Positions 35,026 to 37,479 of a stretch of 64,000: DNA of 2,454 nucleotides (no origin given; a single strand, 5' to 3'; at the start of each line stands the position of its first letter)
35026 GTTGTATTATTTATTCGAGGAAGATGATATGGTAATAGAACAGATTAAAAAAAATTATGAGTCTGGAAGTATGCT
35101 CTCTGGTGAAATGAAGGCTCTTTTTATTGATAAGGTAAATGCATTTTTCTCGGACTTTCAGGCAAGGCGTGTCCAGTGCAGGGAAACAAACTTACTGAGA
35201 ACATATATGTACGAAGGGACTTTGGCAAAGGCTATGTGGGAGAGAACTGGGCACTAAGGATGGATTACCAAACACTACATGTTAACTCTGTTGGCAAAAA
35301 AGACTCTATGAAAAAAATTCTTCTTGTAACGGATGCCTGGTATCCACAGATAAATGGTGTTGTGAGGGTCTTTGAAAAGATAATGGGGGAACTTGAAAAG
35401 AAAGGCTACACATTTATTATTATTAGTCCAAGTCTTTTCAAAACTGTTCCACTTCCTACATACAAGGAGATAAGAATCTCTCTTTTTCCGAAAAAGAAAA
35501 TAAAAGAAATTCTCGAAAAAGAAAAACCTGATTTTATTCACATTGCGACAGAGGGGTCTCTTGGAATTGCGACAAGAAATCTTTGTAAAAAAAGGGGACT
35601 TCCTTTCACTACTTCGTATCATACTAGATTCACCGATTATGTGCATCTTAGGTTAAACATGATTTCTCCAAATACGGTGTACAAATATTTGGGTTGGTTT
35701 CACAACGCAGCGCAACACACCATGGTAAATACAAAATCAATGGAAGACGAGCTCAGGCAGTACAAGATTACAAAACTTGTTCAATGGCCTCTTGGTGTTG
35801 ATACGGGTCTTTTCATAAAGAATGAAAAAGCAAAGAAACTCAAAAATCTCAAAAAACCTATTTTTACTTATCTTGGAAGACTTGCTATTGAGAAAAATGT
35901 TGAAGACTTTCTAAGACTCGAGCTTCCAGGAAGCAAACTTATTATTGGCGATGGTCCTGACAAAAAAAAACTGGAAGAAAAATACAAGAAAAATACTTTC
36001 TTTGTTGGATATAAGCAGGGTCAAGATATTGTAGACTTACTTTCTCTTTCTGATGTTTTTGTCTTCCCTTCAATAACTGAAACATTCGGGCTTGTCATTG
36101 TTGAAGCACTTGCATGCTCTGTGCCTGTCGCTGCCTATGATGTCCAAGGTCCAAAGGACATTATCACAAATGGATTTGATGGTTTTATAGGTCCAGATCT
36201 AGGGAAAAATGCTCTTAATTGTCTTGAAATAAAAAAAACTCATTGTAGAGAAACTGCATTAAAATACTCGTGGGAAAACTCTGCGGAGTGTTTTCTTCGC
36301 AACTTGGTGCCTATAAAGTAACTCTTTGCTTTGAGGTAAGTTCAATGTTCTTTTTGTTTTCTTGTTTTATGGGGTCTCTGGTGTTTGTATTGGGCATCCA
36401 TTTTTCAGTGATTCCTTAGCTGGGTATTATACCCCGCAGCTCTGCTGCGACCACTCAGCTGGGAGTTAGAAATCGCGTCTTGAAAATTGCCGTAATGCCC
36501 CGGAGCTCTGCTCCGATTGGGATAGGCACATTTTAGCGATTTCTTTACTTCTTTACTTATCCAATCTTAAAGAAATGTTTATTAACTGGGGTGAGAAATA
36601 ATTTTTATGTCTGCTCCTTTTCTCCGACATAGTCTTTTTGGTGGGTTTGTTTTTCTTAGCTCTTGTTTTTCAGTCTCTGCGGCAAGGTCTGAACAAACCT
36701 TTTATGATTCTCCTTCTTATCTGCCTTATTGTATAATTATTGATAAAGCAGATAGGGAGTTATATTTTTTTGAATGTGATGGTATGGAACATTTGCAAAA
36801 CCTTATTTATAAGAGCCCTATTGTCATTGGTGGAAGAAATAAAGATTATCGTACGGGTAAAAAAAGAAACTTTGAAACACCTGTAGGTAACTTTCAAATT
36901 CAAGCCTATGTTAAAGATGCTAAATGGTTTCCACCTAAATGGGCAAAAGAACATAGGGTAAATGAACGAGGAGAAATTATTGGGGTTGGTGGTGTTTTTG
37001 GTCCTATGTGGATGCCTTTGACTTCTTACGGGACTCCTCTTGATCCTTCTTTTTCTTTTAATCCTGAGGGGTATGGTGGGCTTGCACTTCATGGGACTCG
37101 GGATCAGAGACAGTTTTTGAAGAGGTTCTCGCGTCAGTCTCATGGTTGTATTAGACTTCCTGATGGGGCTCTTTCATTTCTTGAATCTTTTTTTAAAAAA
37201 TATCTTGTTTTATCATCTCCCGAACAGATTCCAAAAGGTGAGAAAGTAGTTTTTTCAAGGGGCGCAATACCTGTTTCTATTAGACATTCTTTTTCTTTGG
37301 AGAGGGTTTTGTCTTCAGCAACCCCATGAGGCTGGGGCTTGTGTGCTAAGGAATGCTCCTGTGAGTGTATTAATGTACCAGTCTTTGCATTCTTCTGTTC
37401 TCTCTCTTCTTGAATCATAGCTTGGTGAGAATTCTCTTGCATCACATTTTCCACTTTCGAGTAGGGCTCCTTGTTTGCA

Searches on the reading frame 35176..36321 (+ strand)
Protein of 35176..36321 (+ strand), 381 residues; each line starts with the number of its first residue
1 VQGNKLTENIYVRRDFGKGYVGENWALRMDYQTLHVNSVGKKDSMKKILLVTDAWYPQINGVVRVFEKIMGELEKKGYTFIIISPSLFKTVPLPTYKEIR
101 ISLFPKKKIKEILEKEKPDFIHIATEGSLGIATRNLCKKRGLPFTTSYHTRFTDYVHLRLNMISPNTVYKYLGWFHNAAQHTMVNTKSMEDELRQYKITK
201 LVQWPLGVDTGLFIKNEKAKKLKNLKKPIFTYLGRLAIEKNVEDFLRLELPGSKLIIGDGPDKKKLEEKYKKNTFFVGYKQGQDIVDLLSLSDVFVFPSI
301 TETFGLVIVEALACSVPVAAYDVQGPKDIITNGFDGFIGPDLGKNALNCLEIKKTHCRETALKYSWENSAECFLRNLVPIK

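Call 12: search_protein_families(library=pfam, proteins=[window:35176-36321:+], max_evalue=0.001)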
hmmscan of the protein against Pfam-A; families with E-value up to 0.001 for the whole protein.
window:35176-36321:+ (381 aa): 5 families
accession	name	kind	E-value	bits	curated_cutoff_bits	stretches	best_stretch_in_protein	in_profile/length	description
PF00534.26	Glycos_transf_1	-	1.1e-27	97.1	26.4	1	215-340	3-141/172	Glycosyl transferases group 1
PF13439.12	Glyco_transf_4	-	2.9e-23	83.2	28.5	1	59-210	1-168/170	Glycosyltransferase Family 4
PF13692.12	Glyco_trans_1_4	-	1.4e-20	74.4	27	1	228-340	2-125/142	Glycosyl transferases group 1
PF20706.3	GT4-conflict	-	6.3e-06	25.8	26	1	283-320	273-310/385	Family 4 Glycosyltransferase in conflict systems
PF13579.12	Glyco_trans_4_4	-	5.5e-05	24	29.7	1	111-198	65-147/158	Glycosyl transferase 4-like domain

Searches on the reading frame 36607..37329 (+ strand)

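Call 12: search_protein_families(library=pfam, proteins=[window:36607-37329:+], max_evalue=0.001)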
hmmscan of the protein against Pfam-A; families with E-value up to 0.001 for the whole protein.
window:36607-37329:+ (240 aa): 1 family
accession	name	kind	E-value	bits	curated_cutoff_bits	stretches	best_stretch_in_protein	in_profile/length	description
PF03734.19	YkuD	-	2.3e-14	54.6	23.4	1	41-187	2-129/146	L,D-transpeptidase catalytic domain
